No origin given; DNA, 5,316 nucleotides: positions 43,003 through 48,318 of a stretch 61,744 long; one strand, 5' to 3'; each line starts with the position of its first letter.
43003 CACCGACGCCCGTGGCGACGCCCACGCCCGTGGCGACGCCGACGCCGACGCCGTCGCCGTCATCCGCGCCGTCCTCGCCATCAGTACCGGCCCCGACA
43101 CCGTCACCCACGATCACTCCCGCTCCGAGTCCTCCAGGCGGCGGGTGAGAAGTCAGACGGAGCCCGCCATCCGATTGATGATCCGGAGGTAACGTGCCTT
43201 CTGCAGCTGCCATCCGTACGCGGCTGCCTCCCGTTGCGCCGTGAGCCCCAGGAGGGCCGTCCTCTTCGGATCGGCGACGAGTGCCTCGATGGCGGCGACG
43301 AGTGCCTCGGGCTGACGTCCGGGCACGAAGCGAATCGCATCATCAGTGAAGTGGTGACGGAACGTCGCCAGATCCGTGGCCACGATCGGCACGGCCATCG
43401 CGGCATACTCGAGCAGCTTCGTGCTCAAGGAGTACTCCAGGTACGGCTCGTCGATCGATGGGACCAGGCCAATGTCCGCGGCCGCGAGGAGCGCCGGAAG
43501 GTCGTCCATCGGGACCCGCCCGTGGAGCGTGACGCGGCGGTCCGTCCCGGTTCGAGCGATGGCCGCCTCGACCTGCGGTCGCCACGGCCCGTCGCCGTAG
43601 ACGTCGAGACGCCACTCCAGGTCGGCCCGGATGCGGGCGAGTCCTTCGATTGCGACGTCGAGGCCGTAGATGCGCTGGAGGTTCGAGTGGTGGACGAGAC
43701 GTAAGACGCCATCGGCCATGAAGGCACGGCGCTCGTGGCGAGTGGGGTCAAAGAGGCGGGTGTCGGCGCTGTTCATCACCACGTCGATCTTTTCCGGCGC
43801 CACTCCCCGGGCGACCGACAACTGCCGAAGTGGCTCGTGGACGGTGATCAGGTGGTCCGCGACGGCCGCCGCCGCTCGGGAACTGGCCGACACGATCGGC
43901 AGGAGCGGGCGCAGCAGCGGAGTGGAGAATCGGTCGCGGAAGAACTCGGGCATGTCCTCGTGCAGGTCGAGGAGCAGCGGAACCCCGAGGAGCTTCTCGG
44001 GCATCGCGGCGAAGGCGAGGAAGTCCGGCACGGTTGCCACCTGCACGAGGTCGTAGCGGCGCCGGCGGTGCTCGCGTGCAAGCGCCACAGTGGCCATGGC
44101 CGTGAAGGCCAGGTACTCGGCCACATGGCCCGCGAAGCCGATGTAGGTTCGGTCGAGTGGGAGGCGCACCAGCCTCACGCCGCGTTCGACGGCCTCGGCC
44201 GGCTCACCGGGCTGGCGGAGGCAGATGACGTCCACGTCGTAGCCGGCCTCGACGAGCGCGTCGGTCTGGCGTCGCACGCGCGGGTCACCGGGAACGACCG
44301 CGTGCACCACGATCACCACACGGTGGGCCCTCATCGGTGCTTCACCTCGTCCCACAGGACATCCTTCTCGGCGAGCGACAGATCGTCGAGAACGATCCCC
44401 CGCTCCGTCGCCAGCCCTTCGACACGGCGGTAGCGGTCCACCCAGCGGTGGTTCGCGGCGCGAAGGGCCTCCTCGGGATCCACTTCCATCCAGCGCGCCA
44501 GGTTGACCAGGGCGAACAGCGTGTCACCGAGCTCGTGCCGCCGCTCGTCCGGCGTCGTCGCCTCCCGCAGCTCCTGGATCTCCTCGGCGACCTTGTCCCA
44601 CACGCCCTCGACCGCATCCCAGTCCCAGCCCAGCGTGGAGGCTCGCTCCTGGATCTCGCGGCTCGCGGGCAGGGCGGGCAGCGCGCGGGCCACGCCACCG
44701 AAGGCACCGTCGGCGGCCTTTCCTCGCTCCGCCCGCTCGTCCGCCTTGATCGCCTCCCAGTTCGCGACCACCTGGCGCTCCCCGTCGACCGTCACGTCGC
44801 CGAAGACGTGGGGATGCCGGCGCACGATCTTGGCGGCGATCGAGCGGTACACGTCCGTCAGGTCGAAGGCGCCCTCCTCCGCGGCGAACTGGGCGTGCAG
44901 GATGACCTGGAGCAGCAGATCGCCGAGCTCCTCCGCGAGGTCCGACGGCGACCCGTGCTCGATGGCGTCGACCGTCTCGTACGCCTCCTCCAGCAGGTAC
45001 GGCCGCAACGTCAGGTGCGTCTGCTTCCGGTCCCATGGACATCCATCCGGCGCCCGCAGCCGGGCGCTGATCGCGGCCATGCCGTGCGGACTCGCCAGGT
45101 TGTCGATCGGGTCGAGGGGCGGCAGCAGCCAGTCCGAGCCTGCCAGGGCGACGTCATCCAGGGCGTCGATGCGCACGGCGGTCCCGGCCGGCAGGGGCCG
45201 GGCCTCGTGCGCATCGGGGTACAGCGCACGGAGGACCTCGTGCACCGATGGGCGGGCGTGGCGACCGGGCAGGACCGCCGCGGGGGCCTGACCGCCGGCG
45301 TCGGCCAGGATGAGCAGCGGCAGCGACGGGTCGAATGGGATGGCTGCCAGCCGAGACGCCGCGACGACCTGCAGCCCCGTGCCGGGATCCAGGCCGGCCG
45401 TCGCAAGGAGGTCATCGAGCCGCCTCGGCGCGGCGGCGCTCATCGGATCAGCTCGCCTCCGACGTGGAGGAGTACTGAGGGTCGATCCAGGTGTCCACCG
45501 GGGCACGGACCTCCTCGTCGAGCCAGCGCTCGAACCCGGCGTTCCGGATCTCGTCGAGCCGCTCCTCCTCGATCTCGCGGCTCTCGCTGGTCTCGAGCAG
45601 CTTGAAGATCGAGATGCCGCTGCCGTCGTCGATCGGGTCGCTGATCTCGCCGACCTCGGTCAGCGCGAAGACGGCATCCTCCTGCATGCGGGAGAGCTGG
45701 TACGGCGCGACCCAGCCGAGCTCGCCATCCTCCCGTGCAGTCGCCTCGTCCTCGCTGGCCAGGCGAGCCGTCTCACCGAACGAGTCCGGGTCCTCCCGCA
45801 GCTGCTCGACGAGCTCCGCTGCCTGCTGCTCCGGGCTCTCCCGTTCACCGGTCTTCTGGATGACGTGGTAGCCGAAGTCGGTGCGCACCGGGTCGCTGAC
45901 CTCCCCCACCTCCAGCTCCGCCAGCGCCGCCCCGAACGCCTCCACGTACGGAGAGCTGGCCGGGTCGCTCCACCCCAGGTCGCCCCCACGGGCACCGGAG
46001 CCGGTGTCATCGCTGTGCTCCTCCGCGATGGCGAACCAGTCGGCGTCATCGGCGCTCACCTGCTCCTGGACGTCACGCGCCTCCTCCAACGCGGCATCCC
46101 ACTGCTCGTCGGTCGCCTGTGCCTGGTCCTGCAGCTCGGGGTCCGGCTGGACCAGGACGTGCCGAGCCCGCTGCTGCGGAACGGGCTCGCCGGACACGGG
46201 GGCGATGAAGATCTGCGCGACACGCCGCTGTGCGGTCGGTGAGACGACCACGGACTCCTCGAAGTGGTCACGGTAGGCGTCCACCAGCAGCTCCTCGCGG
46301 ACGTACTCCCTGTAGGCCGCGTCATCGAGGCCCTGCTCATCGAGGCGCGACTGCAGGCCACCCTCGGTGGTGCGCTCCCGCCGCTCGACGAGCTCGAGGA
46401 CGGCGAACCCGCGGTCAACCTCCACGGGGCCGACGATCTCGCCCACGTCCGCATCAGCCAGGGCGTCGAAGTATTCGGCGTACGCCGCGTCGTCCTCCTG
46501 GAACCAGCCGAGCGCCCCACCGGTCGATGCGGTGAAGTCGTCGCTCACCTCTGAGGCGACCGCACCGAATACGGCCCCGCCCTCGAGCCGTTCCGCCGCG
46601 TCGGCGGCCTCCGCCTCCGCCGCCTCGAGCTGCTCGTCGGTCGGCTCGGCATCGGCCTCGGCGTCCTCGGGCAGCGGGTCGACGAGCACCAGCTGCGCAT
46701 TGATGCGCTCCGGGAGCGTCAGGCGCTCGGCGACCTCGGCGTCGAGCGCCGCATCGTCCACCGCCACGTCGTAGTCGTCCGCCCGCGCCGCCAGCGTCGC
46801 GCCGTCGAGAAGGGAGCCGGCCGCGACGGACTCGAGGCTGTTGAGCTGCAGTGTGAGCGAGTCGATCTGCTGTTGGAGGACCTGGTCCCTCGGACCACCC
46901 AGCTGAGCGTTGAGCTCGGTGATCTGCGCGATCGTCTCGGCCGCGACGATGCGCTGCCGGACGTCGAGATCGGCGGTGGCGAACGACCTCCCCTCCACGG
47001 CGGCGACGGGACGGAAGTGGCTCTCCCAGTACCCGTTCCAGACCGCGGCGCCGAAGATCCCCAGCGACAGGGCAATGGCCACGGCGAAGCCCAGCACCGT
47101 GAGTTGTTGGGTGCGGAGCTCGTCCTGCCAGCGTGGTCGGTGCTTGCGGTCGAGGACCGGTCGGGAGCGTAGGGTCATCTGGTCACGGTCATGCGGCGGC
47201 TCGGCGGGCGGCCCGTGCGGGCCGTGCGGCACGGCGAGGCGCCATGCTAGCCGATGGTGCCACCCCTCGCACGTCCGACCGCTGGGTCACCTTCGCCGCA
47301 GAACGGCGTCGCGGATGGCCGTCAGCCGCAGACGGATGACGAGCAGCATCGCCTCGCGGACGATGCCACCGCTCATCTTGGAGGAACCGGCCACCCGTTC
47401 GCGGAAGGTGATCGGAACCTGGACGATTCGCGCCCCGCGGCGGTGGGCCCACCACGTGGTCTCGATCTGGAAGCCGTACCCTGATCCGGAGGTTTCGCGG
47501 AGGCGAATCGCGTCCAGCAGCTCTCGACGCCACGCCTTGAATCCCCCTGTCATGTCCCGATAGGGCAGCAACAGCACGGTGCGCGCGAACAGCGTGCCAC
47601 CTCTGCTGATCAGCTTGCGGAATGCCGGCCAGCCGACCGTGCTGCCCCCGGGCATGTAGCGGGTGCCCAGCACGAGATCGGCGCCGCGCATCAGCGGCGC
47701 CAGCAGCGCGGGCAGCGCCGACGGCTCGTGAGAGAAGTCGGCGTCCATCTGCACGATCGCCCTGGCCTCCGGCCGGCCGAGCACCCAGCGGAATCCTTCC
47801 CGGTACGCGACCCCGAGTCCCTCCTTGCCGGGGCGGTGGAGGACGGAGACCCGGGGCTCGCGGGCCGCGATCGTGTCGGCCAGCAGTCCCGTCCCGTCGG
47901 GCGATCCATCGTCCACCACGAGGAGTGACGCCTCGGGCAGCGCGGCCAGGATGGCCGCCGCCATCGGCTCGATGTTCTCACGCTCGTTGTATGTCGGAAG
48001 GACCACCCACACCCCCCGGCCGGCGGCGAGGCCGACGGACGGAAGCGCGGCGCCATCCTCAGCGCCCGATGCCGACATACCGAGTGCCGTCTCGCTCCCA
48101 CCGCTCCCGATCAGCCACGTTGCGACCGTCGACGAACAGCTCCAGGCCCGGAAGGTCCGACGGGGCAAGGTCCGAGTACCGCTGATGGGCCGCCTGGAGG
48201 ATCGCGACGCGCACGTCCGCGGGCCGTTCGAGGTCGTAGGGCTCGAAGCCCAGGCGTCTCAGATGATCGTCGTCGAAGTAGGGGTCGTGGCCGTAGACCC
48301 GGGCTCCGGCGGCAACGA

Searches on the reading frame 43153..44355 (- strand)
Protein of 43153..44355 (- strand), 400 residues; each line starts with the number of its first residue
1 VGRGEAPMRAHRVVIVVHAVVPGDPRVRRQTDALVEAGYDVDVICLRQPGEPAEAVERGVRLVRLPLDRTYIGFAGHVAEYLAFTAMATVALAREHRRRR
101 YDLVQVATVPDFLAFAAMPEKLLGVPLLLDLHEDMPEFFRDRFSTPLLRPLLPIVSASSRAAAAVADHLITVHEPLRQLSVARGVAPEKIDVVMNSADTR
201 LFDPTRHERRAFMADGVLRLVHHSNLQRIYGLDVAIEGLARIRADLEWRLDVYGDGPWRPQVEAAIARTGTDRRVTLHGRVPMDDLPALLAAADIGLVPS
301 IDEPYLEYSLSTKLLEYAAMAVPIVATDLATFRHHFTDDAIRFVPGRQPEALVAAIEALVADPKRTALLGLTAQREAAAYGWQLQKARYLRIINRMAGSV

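Call 10: search_protein_families(library=pfam, proteins=[window:43153-44355:-], max_evalue=0.01)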
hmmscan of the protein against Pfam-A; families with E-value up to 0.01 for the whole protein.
window:43153-44355:- (400 aa): 5 families
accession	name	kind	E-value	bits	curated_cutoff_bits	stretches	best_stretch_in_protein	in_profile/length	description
PF13692.12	Glyco_trans_1_4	-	2.2e-23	83.5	27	1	220-362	4-142/142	Glycosyl transferases group 1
PF13579.12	Glyco_trans_4_4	-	8.9e-19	68.8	29.7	1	25-195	5-157/158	Glycosyl transferase 4-like domain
PF00534.26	Glycos_transf_1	-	1.9e-17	63.8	26.4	1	223-366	21-162/172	Glycosyl transferases group 1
PF13439.12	Glyco_transf_4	-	8.3e-17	62.2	28.5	1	27-199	8-168/170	Glycosyltransferase Family 4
PF13524.12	Glyco_trans_1_2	-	2.6e-11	44.1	25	1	245-376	11-128/144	Glycosyl transferase-like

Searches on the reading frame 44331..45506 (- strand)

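Call 10: search_protein_families(library=pfam, proteins=[window:44331-45506:-], max_evalue=0.01)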
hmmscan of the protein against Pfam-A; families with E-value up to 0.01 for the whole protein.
window:44331-45506:- (391 aa): 2 families
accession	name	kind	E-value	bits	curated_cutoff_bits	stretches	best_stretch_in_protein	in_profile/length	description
PF03819.22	MazG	-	8e-35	119.4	22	2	162-235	1-74/74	MazG nucleotide pyrophosphohydrolase domain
PF01503.22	PRA-PH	-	3.5e-10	40.6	21.3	2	302-351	30-82/86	Phosphoribosyl-ATP pyrophosphohydrolase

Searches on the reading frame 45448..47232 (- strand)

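Call 10: search_protein_families(library=pfam, proteins=[window:45448-47232:-], max_evalue=0.01)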
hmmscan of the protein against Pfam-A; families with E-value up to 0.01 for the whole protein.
window:45448-47232:- (594 aa): 4 families
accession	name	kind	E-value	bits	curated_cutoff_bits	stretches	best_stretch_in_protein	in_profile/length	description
PF00639.27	Rotamase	-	8.7e-51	171.3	21.7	3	358-460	1-95/97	PPIC-type PPIASE domain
PF13616.12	Rotamase_3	-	7.6e-42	143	22.5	3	353-461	15-113/116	PPIC-type PPIASE domain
PF13145.12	Rotamase_2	-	8.1e-18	65.8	27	2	361-463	18-108/121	PPIC-type PPIASE domain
PF13624.11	SurA_N_3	-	0.00063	20.1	27.2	0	43-169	11-119/162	SurA-like N-terminal domain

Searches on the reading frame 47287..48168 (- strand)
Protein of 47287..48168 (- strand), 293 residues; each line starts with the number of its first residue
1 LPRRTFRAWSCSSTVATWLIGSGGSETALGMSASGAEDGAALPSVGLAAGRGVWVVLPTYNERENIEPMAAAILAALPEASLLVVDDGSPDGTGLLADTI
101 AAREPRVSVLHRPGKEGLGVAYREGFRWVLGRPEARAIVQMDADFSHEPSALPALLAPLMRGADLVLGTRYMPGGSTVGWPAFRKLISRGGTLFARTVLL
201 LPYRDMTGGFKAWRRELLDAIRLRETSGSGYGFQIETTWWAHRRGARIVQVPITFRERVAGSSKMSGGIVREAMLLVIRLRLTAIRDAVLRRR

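Call 10: search_protein_families(library=pfam, proteins=[window:47287-48168:-], max_evalue=0.01)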
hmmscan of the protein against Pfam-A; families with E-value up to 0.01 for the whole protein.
window:47287-48168:- (293 aa): 3 families
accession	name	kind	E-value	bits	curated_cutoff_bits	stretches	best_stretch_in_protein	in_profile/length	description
PF00535.33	Glycos_transf_2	-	2.3e-27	96.4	23.3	1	55-221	2-167/168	Glycosyl transferase family 2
PF13641.12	Glyco_tranf_2_3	-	1.5e-08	35.4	27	1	53-255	3-208/230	Glycosyltransferase like family 2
PF13506.12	Glyco_transf_21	-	0.0037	17.2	21.7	1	137-221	33-117/174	Glycosyl transferase family 21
